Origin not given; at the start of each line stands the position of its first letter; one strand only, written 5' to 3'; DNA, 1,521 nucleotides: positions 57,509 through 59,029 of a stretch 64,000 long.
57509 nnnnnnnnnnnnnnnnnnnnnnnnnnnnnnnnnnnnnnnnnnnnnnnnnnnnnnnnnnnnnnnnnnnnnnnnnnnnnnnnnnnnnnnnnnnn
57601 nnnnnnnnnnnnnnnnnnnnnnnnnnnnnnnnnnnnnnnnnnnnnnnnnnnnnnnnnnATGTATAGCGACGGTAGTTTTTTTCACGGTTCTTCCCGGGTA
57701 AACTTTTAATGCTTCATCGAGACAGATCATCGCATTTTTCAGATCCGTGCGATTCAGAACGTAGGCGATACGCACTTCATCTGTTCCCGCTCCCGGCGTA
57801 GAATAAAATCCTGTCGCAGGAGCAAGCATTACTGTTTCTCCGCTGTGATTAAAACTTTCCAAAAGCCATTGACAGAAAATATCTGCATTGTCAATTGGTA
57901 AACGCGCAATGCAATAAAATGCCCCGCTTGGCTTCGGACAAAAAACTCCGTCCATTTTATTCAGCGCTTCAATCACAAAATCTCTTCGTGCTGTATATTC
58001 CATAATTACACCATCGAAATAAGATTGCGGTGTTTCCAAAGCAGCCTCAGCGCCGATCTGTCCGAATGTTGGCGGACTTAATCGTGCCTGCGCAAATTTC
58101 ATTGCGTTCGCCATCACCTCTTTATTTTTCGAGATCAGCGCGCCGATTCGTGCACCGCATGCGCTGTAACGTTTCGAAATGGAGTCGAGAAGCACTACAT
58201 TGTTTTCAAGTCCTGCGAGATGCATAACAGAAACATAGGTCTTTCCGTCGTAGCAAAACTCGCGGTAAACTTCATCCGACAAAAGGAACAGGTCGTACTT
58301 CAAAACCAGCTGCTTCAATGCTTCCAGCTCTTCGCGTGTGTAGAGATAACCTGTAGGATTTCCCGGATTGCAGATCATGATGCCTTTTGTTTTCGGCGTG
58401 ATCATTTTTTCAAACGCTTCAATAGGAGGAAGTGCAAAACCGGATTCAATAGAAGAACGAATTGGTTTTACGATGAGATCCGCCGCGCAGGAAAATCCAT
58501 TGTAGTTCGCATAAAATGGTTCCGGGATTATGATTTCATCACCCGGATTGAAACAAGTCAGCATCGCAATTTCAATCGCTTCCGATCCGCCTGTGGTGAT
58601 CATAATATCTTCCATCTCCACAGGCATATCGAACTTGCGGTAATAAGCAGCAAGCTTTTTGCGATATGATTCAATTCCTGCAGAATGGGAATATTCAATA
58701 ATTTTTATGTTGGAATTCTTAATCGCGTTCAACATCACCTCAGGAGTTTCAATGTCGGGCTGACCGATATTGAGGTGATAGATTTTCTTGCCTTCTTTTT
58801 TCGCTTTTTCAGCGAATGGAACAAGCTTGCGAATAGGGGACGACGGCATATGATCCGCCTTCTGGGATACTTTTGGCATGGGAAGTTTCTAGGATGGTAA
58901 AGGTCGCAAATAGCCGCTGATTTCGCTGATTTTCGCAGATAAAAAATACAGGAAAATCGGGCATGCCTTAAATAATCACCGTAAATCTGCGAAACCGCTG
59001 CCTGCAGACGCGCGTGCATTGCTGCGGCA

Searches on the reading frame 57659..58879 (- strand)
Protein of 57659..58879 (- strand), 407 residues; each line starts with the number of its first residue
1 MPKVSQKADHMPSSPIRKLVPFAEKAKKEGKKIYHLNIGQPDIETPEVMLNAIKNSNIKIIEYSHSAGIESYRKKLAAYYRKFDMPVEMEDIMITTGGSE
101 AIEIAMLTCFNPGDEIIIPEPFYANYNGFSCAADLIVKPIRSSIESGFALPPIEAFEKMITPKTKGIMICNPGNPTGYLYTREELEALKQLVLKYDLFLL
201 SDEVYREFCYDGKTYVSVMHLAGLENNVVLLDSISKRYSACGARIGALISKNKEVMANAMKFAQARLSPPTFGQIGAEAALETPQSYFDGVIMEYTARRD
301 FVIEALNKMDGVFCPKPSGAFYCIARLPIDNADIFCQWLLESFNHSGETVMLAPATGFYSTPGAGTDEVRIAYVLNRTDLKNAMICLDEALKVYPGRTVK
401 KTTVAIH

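Call 95: search_protein_families(library=pfam, proteins=[window:57659-58879:-], max_evalue=0.00001)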
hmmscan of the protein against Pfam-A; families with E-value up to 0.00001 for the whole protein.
window:57659-58879:- (407 aa): 1 family
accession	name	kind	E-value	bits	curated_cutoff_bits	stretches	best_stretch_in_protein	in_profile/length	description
PF00155.27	Aminotran_1_2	-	3e-50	171.8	19.7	1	32-378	2-352/361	Aminotransferase class I and II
